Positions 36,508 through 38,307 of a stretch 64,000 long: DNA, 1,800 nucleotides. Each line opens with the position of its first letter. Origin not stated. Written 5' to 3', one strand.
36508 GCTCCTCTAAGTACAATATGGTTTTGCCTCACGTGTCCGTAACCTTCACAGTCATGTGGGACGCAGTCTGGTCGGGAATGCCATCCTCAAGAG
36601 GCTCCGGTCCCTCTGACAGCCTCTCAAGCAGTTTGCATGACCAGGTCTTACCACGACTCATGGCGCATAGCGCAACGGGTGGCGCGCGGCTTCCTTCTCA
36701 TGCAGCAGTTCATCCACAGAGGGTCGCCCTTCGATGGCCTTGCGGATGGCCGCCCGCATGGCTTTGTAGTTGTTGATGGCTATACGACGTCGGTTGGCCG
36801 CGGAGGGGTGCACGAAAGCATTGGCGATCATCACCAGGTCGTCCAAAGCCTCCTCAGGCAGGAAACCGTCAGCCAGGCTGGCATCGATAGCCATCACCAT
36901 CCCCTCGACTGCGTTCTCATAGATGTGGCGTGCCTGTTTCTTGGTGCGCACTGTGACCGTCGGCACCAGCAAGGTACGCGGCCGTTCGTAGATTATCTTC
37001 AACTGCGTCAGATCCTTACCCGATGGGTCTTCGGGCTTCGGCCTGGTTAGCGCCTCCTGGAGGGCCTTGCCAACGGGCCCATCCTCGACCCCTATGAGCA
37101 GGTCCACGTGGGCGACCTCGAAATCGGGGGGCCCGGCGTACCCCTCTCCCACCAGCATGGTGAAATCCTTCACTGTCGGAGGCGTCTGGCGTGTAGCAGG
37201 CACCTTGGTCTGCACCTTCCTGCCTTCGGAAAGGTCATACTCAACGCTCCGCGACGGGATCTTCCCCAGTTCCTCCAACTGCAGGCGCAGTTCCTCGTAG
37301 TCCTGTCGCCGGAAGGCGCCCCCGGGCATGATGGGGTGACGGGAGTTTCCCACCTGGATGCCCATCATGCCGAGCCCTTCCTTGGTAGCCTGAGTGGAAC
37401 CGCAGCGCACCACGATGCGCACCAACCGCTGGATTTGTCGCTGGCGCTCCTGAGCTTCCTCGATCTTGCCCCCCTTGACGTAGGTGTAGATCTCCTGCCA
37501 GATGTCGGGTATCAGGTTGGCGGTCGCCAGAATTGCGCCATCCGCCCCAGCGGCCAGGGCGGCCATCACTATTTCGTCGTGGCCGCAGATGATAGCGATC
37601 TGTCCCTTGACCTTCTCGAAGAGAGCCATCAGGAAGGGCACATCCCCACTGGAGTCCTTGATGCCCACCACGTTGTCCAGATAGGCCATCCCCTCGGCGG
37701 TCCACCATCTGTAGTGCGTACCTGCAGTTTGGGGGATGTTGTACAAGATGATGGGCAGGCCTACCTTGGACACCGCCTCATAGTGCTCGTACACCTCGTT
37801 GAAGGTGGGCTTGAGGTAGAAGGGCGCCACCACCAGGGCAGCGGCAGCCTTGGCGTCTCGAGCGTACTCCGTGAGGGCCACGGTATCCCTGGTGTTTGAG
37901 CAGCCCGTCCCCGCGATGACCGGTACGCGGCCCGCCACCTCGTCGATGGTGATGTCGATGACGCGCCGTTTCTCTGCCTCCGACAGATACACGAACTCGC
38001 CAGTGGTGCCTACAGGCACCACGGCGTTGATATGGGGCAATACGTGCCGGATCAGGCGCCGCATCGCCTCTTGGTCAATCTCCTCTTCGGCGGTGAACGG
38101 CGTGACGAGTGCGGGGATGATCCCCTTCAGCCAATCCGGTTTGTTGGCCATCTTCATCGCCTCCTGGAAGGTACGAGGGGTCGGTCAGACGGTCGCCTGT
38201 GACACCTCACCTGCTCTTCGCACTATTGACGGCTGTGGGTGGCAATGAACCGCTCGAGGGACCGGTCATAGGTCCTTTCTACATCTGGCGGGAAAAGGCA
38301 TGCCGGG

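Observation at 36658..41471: Candidate undescribed C1/aldol module: two DapA-like aldolase::Fae-like fusion proteins, a Cys-rich mini-protein and an orphan 415-aa protein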

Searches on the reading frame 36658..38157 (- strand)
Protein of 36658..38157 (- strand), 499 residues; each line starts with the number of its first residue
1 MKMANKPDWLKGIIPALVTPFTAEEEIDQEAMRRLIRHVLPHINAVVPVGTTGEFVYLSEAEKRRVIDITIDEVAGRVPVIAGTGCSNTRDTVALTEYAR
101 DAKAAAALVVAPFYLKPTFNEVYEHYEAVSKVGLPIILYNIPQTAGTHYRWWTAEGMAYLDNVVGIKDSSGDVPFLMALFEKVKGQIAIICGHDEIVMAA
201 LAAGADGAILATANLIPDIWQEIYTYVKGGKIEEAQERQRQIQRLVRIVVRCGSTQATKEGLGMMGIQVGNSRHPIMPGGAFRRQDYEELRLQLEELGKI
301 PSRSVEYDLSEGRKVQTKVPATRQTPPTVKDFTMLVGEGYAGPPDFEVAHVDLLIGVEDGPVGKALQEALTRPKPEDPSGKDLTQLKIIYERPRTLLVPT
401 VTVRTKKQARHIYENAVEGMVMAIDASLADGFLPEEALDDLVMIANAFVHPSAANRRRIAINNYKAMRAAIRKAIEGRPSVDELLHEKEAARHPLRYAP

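Call 3: search_protein_families(library=pfam, proteins=[window:36658-38157:-], max_evalue=0.1)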
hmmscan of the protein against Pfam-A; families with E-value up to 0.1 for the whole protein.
window:36658-38157:- (499 aa): 3 families
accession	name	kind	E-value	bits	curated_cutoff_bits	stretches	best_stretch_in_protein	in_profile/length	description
PF00701.28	DHDPS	-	4.2e-70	236.2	22.1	1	10-279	2-274/289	Dihydrodipicolinate synthetase family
PF08714.17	Fae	-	2.7e-33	115.6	27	1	336-495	1-158/159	Formaldehyde-activating enzyme (Fae)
PF02225.27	PA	-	6.6e-05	23.4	23.9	1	178-211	23-57/95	PA domain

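Call 4: search_protein_families(library=ncbifam, proteins=[window:36658-38157:-], max_evalue=0.1)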
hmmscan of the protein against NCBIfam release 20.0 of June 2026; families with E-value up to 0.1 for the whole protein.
window:36658-38157:- (499 aa): 9 families
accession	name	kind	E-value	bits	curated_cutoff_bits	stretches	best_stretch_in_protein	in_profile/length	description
TIGR00674.1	dapA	equivalog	4e-60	203.1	206.15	1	13-278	2-270/286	4-hydroxy-tetrahydrodipicolinate synthase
NF003164.0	PRK04147.1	equivalog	3.7e-52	177.5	281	1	10-290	4-286/294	N-acetylneuraminate lyase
TIGR02313.1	HpaI-NOT-DapA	exception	1.7e-49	168.2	396.7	1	10-301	1-293/294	2,4-dihydroxyhept-2-ene-1,7-dioic acid aldolase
TIGR00683.1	nanA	equivalog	2.9e-46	158.1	382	1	10-279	1-273/293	N-acetylneuraminate lyase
TIGR03126.1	one_C_fae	equivalog_domain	3.8e-39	134.3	118.05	1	335-495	2-160/160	formaldehyde-activating enzyme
NF040954.1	Arch_KDGaldase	equivalog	1.1e-34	120.1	390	1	13-279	3-266/288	bifunctional 2-dehydro-3-deoxy-phosphogluconate/2-dehydro-3-deoxy-6-phosphogalactonate aldolase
NF002958.0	PRK03620.1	subfamily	3.4e-31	108.2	278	1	10-280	11-285/307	5-dehydro-4-deoxyglucarate dehydratase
NF009833.0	PRK13307.1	equivalog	1.7e-26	93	274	1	334-495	2-161/392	bifunctional 5,6,7,8-tetrahydromethanopterin hydro-lyase/3-hexulose-6-phosphate synthase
TIGR03249.1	KdgD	equivalog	1.3e-25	90.1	373.95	1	10-278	9-282/299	5-dehydro-4-deoxyglucarate dehydratase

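Call 6: search_solved_structures(query=window:36658-38157:-, max_evalue=0.001)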
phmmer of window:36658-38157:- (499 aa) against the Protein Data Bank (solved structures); distinct sequences matched with E-value up to 0.001: 148 (the best 60 are shown).
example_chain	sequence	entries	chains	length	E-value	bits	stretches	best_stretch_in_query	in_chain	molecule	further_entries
3pud_A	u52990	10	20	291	5.3e-48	167.2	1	10-296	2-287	Dihydrodipicolinate synthase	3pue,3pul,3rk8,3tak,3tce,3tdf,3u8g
3hij_A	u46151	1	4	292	3.6e-41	144.7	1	13-279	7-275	Dihydrodipicolinate synthase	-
1xky_A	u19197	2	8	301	3.7e-41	144.7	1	13-279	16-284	dihydrodipicolinate synthase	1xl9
6p90_A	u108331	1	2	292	4.9e-41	144.3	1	11-232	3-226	4-hydroxy-tetrahydrodipicolinate synthase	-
3qze_A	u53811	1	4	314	7.5e-41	143.7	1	10-232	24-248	Dihydrodipicolinate synthase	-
3noe_A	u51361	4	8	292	1.4e-40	142.8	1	11-231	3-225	Dihydrodipicolinate synthase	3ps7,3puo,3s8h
1o5k_A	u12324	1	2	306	3.4e-40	141.5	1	10-295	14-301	4-hydroxy-tetrahydrodipicolinate synthase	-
3pb0_A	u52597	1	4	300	2.1e-39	138.9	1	10-295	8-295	Dihydrodipicolinate synthase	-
3na8_A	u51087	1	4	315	3.4e-39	138.2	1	10-277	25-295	putative dihydrodipicolinate synthetase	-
3pb2_A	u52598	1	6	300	4.3e-39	137.9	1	10-295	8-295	Dihydrodipicolinate synthase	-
2yxg_A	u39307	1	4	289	8e-39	137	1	10-278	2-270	Dihydrodipicolinate synthase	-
4i7u_A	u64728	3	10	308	1.6e-38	136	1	9-259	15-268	Dihydrodipicolinate synthase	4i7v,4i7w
6xgs_A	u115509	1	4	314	1.7e-38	135.9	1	8-266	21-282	4-hydroxy-tetrahydrodipicolinate synthase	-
8u8w_A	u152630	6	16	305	2e-37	132.4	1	9-278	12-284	N-acetylneuraminate lyase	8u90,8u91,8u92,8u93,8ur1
7kel_A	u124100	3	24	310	2.4e-37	132.1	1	11-252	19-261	4-hydroxy-tetrahydrodipicolinate synthase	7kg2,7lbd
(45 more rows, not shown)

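Call 9: find_homologous_proteins(query=window:36658-38157:-, max_evalue=1e-10)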
Query window:36658-38157:- (499 aa): 7552 proteins with E <= 1e-10 among 8000 candidates; the best 120 are listed.
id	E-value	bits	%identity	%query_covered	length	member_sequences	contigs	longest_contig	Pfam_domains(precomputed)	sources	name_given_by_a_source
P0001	0.0e+0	1099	99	100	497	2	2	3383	PF00701.29,PF08714.18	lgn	-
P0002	0.0e+0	1040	92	100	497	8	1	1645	PF00701.29,PF08714.18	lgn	-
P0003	0.0e+0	1024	91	100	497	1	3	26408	PF02225.28,PF00701.29,PF08714.18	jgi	jgi:4-hydroxy-tetrahydrodipicolinate synthase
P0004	0.0e+0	1022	90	100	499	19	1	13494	PF02225.28,PF00701.29,PF08714.18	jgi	-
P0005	0.0e+0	1020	90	100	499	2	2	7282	PF02225.28,PF00701.29,PF08714.18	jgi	jgi:4-hydroxy-tetrahydrodipicolinate synthase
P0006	0.0e+0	1020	91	100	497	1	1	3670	PF02225.28,PF00701.29,PF08714.18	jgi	jgi:4-hydroxy-tetrahydrodipicolinate synthase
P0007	0.0e+0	1016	90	100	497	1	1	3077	PF02225.28,PF00701.29,PF08714.18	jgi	jgi:4-hydroxy-tetrahydrodipicolinate synthase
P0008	0.0e+0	1014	90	100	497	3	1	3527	PF02225.28,PF00701.29,PF08714.18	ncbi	-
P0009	0.0e+0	1013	90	100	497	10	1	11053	PF02225.28,PF00701.29,PF08714.18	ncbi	-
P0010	0.0e+0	1009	89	100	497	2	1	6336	PF00701.29,PF08714.18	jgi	jgi:4-hydroxy-tetrahydrodipicolinate synthase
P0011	1.6e-297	1005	89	100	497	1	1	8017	PF02225.28,PF00701.29,PF08714.18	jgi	-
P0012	4.0e-297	1004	88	100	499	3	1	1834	PF02225.28,PF00701.29,PF08714.18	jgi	jgi:4-hydroxy-tetrahydrodipicolinate synthase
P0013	6.0e-297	1003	89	100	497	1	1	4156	PF00701.29,PF08714.18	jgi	-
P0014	9.7e-296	999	89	100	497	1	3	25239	PF02225.28,PF00701.29,PF08714.18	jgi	jgi:4-hydroxy-tetrahydrodipicolinate synthase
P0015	2.4e-294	994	88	100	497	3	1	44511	PF02225.28,PF00701.29,PF08714.18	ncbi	-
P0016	5.4e-294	993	87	100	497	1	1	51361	PF02225.28,PF00701.29,PF08714.18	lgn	-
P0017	3.8e-293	991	88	100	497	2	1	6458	PF02225.28,PF00701.29,PF08714.18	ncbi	-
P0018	4.3e-292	987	88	100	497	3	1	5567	PF02225.28,PF00701.29,PF08714.18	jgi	jgi:4-hydroxy-tetrahydrodipicolinate synthase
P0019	8.1e-290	980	87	100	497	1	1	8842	PF00701.29,PF08714.18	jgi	jgi:4-hydroxy-tetrahydrodipicolinate synthase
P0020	1.9e-288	975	86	100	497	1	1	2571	PF02225.28,PF00701.29,PF08714.18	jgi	jgi:4-hydroxy-tetrahydrodipicolinate synthase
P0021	1.9e-288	975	86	100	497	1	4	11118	PF02225.28,PF00701.29,PF08714.18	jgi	jgi:4-hydroxy-tetrahydrodipicolinate synthase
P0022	2.4e-287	971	85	100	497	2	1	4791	PF02225.28,PF00701.29,PF08714.18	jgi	jgi:4-hydroxy-tetrahydrodipicolinate synthase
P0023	2.5e-287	971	86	100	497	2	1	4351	PF00701.29,PF08714.18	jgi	jgi:4-hydroxy-tetrahydrodipicolinate synthase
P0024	2.9e-287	971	85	100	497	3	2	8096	PF02225.28,PF00701.29,PF08714.18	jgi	jgi:4-hydroxy-tetrahydrodipicolinate synthase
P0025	4.4e-287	971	85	100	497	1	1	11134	PF02225.28,PF00701.29,PF08714.18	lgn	-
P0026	9.5e-287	969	86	100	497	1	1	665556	PF02225.28,PF00701.29,PF08714.18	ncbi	-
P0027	1.6e-286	969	85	100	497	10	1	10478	PF00701.29,PF08714.18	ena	-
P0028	2.8e-286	968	86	100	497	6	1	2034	PF00701.29,PF08714.18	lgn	-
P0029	6.9e-286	967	85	100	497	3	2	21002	PF02225.28,PF00701.29,PF08714.18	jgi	jgi:4-hydroxy-tetrahydrodipicolinate synthase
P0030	3.5e-285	964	84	100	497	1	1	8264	PF02225.28,PF00701.29,PF08714.18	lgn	-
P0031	6.2e-285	963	84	100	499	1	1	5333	PF02225.28,PF00701.29,PF08714.18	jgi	jgi:4-hydroxy-tetrahydrodipicolinate synthase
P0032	8.7e-285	963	84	100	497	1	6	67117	PF02225.28,PF00701.29,PF08714.18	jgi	-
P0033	9.6e-285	963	85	100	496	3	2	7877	PF02225.28,PF00701.29,PF08714.18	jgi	jgi:4-hydroxy-tetrahydrodipicolinate synthase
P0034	1.2e-284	963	85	100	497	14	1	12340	PF00701.29,PF08714.18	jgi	jgi:4-hydroxy-tetrahydrodipicolinate synthase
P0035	2.1e-284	962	84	100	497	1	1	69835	PF02225.28,PF00701.29,PF08714.18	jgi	jgi:4-hydroxy-tetrahydrodipicolinate synthase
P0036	2.5e-284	961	84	100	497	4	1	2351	PF00701.29,PF08714.18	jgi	jgi:4-hydroxy-tetrahydrodipicolinate synthase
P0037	9.4e-284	960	84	100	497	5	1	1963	PF02225.28,PF00701.29,PF08714.18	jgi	jgi:4-hydroxy-tetrahydrodipicolinate synthase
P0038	2.2e-283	958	84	100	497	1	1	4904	PF02225.28,PF00701.29,PF08714.18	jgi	jgi:4-hydroxy-tetrahydrodipicolinate synthase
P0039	1.4e-282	956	84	100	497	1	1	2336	PF02225.28,PF00701.29,PF08714.18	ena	-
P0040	2.4e-282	955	84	100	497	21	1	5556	PF00701.29,PF08714.18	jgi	jgi:4-hydroxy-tetrahydrodipicolinate synthase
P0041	3.7e-282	954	84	100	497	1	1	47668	PF00701.29,PF08714.18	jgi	jgi:4-hydroxy-tetrahydrodipicolinate synthase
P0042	2.6e-281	952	85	100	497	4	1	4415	PF02225.28,PF00701.29,PF08714.18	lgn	-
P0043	3.9e-281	951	85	100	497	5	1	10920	PF00701.29,PF08714.18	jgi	jgi:4-hydroxy-tetrahydrodipicolinate synthase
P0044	9.7e-281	950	84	100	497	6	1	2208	PF00701.29,PF08714.18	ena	-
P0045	1.2e-279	946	83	100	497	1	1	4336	PF00701.29,PF08714.18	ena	-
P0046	2.8e-278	942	83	100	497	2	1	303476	PF00701.29,PF08714.18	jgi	jgi:4-hydroxy-tetrahydrodipicolinate synthase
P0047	4.7e-242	822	72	100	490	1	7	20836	PF00701.29,PF08714.18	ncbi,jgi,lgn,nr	ncbi:MAG: formaldehyde-activating enzyme [Chloroflexi bacterium]|nr:formaldehyde-activating enzyme [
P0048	1.7e-240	817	72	100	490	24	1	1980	PF00701.29,PF08714.18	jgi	jgi:4-hydroxy-tetrahydrodipicolinate synthase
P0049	1.3e-239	814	72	100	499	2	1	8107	PF00701.29,PF08714.18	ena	-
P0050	4.8e-238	809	71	100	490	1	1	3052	PF00701.29,PF08714.18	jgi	jgi:4-hydroxy-tetrahydrodipicolinate synthase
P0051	8.4e-237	805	71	100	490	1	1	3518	PF00701.29,PF08714.18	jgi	jgi:4-hydroxy-tetrahydrodipicolinate synthase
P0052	2.8e-236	803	72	100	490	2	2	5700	PF00701.29,PF08714.18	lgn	-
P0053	3.1e-235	800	69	100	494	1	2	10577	PF00701.29,PF08714.18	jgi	jgi:4-hydroxy-tetrahydrodipicolinate synthase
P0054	5.5e-232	789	71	100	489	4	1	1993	PF00701.29,PF08714.18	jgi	-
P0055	3.0e-231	786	70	100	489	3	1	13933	PF00701.29,PF08714.18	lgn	-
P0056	1.9e-230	784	70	100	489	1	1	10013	PF00701.29,PF08714.18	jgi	-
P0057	5.0e-230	782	71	100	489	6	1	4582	PF00701.29,PF08714.18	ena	-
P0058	6.9e-230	782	70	100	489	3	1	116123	PF00701.29,PF08714.18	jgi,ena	-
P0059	1.2e-229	781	70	100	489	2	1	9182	PF00701.29,PF08714.18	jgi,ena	-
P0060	2.7e-229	780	70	100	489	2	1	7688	PF00701.29,PF08714.18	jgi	jgi:4-hydroxy-tetrahydrodipicolinate synthase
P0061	3.0e-229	780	70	100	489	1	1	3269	PF00701.29,PF08714.18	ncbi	-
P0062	4.1e-229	779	70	100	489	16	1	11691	PF00701.29,PF08714.18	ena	-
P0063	8.5e-229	778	70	100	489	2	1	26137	PF00701.29,PF08714.18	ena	-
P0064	8.8e-229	778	70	100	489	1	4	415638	PF00701.29,PF08714.18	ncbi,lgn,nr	ncbi:MAG: 4-hydroxy-tetrahydrodipicolinate synthase [Chloroflexi bacterium]|nr:4-hydroxy-tetrahydrod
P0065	9.4e-229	778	70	99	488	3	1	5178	PF00701.29,PF08714.18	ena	-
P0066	1.3e-228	778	70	99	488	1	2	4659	PF00701.29,PF08714.18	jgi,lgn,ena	-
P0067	5.5e-228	776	70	100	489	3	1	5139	PF00701.29,PF08714.18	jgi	-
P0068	8.3e-228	775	69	100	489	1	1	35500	PF00701.29,PF08714.18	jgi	-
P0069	8.6e-228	775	69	100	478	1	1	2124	PF00701.29,PF08714.18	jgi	jgi:4-hydroxy-tetrahydrodipicolinate synthase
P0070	9.5e-228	775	70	100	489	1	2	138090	PF00701.29,PF08714.18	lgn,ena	-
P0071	1.2e-227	775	84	82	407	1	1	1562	PF00701.29,PF08714.18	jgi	jgi:4-hydroxy-tetrahydrodipicolinate synthase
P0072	1.6e-227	774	70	100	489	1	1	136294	PF00701.29,PF08714.18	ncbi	ncbi:MAG: 4-hydroxy-tetrahydrodipicolinate synthase [Anaerolineae bacterium]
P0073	3.5e-227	773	69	100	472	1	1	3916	PF00701.29,PF08714.18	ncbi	-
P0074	3.9e-227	773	69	100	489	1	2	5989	PF00701.29,PF08714.18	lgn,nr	nr:4-hydroxy-tetrahydrodipicolinate synthase [Chloroflexota bacterium]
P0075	5.1e-227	772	69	100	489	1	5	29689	PF00701.29,PF08714.18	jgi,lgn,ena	-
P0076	1.9e-226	771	70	100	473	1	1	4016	PF00701.29,PF08714.18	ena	-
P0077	2.8e-226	770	70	100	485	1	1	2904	PF00701.29,PF08714.18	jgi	-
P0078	3.1e-226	770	70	100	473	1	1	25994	PF00701.29,PF08714.18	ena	-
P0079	3.5e-226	770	70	100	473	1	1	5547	PF00701.29,PF08714.18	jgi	-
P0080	4.7e-226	769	70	100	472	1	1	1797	PF00701.29,PF08714.18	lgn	-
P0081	4.7e-226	769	69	100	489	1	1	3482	PF00701.29,PF08714.18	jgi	-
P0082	9.2e-226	768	69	100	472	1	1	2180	PF00701.29,PF08714.18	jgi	-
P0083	2.3e-225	767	69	100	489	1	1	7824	PF00701.29,PF08714.18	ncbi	-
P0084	2.5e-225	767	70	100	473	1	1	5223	PF00701.29,PF08714.18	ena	-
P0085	3.2e-225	767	69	100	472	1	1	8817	PF00701.29,PF08714.18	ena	-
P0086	4.6e-225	766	69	100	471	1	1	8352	PF00701.29,PF08714.18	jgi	jgi:4-hydroxy-tetrahydrodipicolinate synthase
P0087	5.1e-225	766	69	100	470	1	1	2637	PF00701.29,PF08714.18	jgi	-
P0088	5.9e-225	766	69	100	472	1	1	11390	PF00701.29,PF08714.18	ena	-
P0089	7.1e-225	765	70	100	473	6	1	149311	PF00701.29,PF08714.18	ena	-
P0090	7.6e-225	765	69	100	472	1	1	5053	PF00701.29,PF08714.18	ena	-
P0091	7.9e-225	765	69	100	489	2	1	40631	PF00701.29,PF08714.18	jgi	-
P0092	8.0e-225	765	68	100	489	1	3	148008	PF00701.29,PF08714.18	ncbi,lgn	-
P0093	1.0e-224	765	69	100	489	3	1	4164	PF00701.29,PF08714.18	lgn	-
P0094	1.3e-224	765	70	100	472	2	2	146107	PF00701.29,PF08714.18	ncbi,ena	-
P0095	1.6e-224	764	69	100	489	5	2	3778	PF00701.29,PF08714.18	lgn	-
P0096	2.0e-224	764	69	100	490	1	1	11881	PF00701.29,PF08714.18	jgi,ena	-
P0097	2.4e-224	764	69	100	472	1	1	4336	PF00701.29,PF08714.18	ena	-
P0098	5.0e-224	763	69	99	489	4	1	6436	PF00701.29,PF08714.18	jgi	-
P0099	5.4e-224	763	68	100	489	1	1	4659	PF00701.29,PF08714.18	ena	-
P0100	6.2e-224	762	68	100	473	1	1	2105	PF00701.29,PF08714.18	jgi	jgi:4-hydroxy-tetrahydrodipicolinate synthase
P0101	7.7e-224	762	68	100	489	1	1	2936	PF02225.28,PF00701.29,PF08714.18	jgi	jgi:4-hydroxy-tetrahydrodipicolinate synthase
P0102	7.8e-224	762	69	100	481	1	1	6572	PF00701.29,PF08714.18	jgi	-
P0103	1.2e-223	761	70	100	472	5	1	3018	PF00701.29,PF08714.18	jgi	-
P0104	1.6e-223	761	69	100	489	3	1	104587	PF00701.29,PF08714.18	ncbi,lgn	-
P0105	3.1e-223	760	69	100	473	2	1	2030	PF00701.29,PF08714.18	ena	-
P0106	8.3e-223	759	68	100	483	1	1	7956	PF00701.29,PF08714.18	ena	-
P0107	1.1e-222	758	68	100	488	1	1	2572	PF00701.29,PF08714.18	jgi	jgi:4-hydroxy-tetrahydrodipicolinate synthase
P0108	1.3e-222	758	69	100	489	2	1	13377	PF00701.29,PF08714.18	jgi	jgi:4-hydroxy-tetrahydrodipicolinate synthase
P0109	1.6e-222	758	69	100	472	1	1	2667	PF00701.29,PF08714.18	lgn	-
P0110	1.6e-222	758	68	100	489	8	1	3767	PF00701.29,PF08714.18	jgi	-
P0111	6.5e-222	756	68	100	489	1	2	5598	PF00701.29,PF08714.18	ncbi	-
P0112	9.2e-222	755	68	100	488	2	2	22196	PF00701.29,PF08714.18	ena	-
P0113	1.6e-221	754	69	100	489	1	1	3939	PF02225.28,PF00701.29,PF08714.18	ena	-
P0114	1.8e-221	754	67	100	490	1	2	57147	PF00701.29,PF08714.18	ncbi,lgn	-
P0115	1.8e-221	754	67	100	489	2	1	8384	PF00701.29,PF08714.18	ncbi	-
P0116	3.8e-221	753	68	100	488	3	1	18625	PF00701.29,PF08714.18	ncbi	-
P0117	5.6e-221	753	68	100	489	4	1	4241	PF00701.29,PF08714.18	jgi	jgi:4-hydroxy-tetrahydrodipicolinate synthase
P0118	6.1e-221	752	68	100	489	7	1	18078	PF00701.29,PF08714.18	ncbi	-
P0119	1.5e-220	751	69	100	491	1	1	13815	PF00701.29,PF08714.18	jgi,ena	-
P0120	3.1e-220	750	68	100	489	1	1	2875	PF00701.29,PF08714.18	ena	-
